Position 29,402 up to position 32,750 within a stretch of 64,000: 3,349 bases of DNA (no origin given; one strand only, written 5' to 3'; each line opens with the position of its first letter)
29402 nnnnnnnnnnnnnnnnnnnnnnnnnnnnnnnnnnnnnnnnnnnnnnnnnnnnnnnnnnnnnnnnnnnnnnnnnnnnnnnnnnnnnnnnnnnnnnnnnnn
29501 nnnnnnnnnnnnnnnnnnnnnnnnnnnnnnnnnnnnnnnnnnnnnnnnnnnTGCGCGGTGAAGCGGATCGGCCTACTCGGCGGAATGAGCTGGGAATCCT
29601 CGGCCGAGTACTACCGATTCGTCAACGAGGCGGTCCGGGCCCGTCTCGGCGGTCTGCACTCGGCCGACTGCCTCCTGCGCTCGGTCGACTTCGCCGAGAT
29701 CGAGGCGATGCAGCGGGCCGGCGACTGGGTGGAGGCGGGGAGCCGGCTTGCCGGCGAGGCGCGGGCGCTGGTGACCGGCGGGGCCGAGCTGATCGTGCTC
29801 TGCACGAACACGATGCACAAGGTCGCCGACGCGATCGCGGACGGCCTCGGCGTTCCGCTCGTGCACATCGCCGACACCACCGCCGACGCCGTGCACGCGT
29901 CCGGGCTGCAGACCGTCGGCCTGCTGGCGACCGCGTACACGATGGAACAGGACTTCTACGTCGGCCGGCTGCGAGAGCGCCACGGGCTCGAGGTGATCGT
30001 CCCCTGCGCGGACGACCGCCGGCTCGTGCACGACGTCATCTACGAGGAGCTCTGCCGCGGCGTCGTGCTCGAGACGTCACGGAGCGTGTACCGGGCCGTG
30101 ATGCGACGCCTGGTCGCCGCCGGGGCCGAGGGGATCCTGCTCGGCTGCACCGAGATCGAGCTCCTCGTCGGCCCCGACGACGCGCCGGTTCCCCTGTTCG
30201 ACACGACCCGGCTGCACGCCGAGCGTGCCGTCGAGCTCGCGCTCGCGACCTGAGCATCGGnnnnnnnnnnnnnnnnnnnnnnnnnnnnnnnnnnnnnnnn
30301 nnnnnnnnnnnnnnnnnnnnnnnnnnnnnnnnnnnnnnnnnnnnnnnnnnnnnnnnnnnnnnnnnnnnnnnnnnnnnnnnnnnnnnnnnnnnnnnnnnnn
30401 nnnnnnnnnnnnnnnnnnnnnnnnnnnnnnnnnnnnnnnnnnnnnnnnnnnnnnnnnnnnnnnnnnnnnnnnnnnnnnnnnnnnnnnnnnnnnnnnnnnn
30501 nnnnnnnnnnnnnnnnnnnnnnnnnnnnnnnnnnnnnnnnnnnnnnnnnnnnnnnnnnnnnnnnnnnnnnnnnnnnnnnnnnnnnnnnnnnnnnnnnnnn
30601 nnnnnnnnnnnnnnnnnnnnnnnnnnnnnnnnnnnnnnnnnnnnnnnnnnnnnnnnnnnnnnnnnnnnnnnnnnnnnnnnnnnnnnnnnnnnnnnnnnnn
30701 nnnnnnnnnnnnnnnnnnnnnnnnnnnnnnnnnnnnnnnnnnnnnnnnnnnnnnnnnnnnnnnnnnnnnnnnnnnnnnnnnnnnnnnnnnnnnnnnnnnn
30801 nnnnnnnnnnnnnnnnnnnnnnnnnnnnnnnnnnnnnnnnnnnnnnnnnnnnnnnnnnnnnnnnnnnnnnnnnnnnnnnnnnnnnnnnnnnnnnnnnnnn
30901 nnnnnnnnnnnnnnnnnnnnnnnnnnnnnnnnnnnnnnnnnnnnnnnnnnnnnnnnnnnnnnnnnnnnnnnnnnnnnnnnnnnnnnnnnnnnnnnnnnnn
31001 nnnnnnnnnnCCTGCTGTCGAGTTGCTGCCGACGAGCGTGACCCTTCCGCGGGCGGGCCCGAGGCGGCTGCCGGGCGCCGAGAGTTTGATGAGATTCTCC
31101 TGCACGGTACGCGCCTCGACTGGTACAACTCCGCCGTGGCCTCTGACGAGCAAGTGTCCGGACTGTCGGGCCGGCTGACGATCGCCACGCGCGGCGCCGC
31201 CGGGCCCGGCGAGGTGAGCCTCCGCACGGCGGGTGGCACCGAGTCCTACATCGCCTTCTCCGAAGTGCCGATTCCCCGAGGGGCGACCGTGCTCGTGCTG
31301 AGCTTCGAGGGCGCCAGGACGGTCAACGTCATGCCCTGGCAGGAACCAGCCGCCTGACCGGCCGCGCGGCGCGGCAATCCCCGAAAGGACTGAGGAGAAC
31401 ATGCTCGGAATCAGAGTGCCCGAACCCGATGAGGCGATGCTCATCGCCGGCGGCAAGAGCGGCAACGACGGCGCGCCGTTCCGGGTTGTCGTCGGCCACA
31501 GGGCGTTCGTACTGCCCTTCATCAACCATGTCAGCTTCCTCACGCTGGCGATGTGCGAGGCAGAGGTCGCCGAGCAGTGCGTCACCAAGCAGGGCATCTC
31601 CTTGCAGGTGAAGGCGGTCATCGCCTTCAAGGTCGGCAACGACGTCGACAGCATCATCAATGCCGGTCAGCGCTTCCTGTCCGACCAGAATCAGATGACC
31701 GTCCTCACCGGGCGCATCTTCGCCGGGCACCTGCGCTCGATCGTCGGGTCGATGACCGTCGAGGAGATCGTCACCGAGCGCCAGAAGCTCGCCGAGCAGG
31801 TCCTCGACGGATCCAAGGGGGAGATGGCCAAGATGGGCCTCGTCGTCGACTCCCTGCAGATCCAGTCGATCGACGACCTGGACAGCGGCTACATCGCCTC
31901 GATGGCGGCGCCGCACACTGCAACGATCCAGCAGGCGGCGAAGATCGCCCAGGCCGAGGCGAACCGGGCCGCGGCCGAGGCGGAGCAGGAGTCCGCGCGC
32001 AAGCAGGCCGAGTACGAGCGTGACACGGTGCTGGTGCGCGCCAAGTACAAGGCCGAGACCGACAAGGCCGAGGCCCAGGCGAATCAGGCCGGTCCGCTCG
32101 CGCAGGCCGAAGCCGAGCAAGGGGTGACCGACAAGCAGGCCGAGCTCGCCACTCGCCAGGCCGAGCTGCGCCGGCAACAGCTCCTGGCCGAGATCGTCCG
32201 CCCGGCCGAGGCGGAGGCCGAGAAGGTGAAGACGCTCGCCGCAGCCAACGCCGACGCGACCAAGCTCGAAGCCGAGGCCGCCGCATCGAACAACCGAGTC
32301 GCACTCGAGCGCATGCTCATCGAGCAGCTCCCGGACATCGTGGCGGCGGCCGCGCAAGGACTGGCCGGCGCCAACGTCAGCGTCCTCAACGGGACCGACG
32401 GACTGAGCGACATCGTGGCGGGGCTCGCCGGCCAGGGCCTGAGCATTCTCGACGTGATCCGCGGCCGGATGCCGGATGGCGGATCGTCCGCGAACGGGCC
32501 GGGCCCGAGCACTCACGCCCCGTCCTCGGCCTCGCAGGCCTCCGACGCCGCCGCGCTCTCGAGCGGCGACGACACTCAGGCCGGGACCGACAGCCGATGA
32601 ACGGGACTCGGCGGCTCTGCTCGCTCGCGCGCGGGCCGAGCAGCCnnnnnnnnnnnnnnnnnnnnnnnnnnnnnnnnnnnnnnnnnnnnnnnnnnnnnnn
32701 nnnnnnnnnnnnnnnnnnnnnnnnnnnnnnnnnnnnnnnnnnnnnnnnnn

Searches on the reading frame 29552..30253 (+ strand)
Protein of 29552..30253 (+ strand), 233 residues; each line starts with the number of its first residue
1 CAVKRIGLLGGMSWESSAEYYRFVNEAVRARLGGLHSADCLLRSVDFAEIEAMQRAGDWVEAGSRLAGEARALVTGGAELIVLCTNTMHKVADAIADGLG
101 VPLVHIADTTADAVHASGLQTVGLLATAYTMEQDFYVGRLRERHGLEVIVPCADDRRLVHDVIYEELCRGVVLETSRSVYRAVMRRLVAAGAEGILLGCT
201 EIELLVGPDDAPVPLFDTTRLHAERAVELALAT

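Call 18: search_protein_families(library=pfam, proteins=[window:29552-30253:+], max_evalue=0.001)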
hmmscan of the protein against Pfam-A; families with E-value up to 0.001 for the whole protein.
window:29552-30253:+ (233 aa): 1 family
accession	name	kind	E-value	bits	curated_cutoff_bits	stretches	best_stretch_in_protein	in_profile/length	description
PF01177.27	Asp_Glu_race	-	1.1e-39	136.8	31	1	9-226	1-211/211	Asp/Glu/Hydantoin racemase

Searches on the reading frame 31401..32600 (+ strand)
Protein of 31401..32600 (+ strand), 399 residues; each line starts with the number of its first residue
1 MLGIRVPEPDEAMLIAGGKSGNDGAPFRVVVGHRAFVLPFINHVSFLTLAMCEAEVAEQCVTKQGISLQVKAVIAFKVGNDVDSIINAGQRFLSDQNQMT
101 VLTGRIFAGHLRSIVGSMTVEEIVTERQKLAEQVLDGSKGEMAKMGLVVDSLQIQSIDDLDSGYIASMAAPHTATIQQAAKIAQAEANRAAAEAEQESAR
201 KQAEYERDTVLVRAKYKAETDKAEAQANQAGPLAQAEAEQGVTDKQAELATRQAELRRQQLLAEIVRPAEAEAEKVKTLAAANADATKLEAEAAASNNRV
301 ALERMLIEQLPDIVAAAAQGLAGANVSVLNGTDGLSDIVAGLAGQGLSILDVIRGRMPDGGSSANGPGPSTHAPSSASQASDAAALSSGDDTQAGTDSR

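Call 3: search_protein_families(library=pfam, proteins=[window:31401-32600:+])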
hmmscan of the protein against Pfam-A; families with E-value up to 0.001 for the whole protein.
window:31401-32600:+ (399 aa): 2 families
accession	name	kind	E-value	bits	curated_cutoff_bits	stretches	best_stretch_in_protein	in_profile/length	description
PF01145.31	Band_7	-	1.8e-18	67.6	23.6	1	22-188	19-175/176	SPFH domain / Band 7 family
PF15975.10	Flot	-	0.0001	22.8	27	1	269-337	11-81/124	Flotillin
